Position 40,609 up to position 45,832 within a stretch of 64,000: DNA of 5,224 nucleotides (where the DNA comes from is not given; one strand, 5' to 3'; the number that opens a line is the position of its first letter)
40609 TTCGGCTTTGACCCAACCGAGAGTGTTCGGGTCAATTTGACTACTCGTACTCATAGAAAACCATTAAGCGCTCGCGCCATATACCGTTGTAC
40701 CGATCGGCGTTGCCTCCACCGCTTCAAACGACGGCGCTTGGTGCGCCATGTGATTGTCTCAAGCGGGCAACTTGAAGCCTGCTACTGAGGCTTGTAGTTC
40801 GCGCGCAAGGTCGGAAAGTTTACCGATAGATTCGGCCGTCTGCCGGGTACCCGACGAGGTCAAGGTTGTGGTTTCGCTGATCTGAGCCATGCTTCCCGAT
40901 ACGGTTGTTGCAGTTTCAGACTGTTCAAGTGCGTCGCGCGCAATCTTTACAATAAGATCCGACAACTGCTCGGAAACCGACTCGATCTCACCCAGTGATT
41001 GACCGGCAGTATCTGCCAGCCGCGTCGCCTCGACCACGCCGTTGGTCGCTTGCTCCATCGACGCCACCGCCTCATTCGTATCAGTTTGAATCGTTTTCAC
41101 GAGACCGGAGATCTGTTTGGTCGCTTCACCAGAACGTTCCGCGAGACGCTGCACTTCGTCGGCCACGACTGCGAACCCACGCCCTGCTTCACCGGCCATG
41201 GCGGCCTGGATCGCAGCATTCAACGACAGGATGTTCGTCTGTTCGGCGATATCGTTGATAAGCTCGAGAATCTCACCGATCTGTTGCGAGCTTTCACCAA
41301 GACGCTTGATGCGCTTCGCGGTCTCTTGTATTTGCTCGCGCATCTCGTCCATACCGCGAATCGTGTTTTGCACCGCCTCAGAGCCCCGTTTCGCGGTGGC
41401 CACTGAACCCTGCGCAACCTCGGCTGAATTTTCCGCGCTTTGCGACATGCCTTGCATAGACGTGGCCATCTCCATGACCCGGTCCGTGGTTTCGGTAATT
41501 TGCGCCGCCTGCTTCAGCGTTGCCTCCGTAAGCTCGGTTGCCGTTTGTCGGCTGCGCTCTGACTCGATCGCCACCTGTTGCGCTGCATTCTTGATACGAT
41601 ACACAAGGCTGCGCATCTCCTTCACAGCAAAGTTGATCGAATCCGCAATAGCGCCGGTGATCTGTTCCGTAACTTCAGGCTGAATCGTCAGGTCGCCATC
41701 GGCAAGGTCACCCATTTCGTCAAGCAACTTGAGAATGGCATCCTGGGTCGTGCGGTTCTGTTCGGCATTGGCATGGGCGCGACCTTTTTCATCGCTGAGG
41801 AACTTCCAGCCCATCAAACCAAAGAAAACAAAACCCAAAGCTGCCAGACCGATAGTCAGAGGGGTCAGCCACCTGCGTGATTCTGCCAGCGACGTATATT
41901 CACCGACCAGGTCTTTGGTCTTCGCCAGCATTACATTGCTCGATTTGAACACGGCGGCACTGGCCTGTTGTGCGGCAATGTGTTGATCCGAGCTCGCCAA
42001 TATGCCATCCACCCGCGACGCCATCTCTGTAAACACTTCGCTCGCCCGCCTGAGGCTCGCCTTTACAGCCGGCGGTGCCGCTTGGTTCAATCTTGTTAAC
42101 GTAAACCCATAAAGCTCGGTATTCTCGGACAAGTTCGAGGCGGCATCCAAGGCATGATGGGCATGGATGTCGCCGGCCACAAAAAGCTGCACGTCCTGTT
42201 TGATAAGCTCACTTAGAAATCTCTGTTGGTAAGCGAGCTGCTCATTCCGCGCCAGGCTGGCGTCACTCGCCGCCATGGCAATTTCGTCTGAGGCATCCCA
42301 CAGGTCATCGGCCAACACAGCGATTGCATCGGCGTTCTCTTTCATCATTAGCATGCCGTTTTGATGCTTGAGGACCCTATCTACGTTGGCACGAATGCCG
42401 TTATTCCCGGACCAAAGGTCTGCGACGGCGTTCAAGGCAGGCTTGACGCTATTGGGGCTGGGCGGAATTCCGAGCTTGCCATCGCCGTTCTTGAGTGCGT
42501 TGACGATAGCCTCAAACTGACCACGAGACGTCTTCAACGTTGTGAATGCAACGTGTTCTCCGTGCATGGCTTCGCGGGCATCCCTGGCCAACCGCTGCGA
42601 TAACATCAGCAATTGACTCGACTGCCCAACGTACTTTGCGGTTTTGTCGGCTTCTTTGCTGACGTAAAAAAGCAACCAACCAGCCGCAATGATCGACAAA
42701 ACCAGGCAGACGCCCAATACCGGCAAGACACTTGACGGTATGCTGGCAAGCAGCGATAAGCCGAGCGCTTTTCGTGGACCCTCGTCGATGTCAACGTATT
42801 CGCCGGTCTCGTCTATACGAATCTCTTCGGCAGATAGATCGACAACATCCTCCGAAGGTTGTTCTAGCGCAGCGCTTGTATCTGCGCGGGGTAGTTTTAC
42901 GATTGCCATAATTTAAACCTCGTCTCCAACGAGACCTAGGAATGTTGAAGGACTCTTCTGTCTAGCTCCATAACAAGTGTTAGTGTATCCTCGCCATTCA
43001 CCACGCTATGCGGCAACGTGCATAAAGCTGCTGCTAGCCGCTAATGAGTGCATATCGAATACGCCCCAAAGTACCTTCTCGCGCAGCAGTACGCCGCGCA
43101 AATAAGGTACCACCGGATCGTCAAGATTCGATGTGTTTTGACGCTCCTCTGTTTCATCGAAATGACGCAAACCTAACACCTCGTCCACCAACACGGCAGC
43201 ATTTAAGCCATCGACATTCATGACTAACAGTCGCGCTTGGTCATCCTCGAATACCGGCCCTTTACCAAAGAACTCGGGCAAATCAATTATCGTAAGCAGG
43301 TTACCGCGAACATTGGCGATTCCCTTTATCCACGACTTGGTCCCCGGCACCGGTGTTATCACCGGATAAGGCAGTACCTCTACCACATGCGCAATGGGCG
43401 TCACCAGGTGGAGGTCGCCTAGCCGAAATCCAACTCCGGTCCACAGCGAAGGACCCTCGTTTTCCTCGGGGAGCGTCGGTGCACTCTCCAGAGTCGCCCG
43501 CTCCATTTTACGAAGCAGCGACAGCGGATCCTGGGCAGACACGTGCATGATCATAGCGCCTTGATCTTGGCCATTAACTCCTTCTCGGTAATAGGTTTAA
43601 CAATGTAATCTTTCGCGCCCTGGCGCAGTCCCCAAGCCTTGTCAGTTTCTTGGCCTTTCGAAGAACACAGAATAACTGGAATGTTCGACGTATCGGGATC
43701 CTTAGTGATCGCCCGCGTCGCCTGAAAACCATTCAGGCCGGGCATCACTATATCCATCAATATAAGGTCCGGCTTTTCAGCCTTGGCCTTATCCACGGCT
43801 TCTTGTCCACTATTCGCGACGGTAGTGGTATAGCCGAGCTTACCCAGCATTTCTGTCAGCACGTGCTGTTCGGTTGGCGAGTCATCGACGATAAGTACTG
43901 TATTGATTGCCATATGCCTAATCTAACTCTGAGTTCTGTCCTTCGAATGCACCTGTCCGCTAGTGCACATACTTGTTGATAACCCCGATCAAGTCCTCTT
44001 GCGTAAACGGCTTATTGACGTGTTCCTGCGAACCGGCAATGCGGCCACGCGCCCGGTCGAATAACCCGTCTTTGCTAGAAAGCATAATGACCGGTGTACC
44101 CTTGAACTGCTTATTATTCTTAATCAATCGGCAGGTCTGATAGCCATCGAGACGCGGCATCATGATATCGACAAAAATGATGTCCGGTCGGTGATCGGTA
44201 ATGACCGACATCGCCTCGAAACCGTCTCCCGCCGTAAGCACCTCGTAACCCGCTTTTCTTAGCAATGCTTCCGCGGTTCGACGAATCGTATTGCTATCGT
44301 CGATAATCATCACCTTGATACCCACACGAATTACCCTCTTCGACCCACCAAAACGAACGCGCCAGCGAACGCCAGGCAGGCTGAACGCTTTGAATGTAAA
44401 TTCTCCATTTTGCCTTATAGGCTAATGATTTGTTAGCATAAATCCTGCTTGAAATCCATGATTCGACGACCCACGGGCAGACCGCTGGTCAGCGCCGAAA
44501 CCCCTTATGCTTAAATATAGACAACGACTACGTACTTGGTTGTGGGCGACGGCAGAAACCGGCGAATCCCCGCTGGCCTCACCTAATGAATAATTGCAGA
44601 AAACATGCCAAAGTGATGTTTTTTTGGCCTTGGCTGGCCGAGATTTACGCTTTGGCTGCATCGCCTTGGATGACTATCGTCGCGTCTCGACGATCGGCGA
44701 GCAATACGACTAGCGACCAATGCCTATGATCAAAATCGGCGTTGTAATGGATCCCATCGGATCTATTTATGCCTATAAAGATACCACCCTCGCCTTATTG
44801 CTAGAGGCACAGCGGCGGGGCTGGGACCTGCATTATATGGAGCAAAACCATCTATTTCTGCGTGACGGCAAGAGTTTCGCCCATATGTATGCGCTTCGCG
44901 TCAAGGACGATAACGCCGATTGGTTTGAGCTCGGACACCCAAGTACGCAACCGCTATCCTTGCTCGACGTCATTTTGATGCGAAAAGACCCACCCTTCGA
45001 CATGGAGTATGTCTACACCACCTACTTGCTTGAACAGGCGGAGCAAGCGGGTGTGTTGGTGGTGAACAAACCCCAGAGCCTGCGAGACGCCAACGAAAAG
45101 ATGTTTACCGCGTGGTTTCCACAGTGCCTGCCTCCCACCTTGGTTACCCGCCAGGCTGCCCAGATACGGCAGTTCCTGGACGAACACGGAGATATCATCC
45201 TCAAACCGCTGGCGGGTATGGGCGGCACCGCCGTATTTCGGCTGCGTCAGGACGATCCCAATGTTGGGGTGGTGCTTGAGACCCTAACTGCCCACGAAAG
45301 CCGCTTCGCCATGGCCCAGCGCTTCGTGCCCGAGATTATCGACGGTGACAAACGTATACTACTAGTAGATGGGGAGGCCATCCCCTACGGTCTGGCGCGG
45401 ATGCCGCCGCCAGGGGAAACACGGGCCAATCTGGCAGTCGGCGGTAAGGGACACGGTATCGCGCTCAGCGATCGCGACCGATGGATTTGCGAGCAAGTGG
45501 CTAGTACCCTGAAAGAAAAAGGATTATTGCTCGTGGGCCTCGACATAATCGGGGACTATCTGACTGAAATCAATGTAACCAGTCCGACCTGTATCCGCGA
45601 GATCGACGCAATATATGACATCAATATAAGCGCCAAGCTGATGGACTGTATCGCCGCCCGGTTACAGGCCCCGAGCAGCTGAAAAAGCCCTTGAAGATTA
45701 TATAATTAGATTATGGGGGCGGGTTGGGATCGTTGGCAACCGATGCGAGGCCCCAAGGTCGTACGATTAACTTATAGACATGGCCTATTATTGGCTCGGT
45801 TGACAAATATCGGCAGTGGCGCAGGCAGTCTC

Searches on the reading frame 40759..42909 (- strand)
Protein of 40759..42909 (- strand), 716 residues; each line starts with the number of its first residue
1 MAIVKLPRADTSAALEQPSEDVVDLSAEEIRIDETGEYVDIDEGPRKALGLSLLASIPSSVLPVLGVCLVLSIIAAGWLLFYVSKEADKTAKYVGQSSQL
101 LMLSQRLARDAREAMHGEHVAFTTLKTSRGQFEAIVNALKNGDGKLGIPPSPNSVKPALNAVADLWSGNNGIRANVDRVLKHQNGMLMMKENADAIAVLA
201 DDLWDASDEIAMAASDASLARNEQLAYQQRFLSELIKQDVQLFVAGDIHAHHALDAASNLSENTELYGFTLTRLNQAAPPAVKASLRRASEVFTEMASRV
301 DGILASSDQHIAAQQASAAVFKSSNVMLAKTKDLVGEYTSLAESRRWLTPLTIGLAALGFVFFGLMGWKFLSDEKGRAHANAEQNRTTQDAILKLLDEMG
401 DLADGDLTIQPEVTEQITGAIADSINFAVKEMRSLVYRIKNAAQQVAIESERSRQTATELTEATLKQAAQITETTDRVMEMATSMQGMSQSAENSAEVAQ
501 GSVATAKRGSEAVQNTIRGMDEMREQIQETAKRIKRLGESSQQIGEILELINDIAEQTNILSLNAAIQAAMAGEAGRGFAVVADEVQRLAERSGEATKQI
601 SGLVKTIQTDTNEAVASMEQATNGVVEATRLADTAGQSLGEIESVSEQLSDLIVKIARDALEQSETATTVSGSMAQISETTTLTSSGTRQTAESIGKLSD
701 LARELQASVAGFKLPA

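Call 41: search_protein_families(library=pfam, proteins=[window:40759-42909:-], max_evalue=0.00001)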
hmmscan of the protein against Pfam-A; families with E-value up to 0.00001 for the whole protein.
window:40759-42909:- (716 aa): 2 families
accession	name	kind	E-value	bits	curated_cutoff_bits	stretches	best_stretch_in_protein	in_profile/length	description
PF00015.26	MCPsignal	-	4.1e-41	141.1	34.6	1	497-680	2-171/172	Methyl-accepting chemotaxis protein (MCP) signalling domain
PF13675.11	PilJ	-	5.6e-14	52.6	26.6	1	82-167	1-89/114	Type IV pili methyl-accepting chemotaxis transducer N-term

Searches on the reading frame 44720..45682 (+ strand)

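Call 41: search_protein_families(library=pfam, proteins=[window:44720-45682:+], max_evalue=0.00001)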
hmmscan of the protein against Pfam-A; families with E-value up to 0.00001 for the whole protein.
window:44720-45682:+ (320 aa): 4 families
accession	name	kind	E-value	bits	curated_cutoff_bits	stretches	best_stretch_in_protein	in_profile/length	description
PF02955.21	GSH-S_ATP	-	2.3e-74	249.1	23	1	126-298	1-173/175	Prokaryotic glutathione synthetase, ATP-grasp domain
PF02951.20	GSH-S_N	-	2.7e-47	160.1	21.3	1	4-122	1-119/119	Prokaryotic glutathione synthetase, N-terminal domain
PF08443.16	RimK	-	2.9e-11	43.7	21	1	138-311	19-188/188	RimK-like ATP-grasp domain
PF14398.11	ATPgrasp_YheCD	-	6.1e-07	29.4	26.8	1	135-185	27-77/255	YheC/D like ATP-grasp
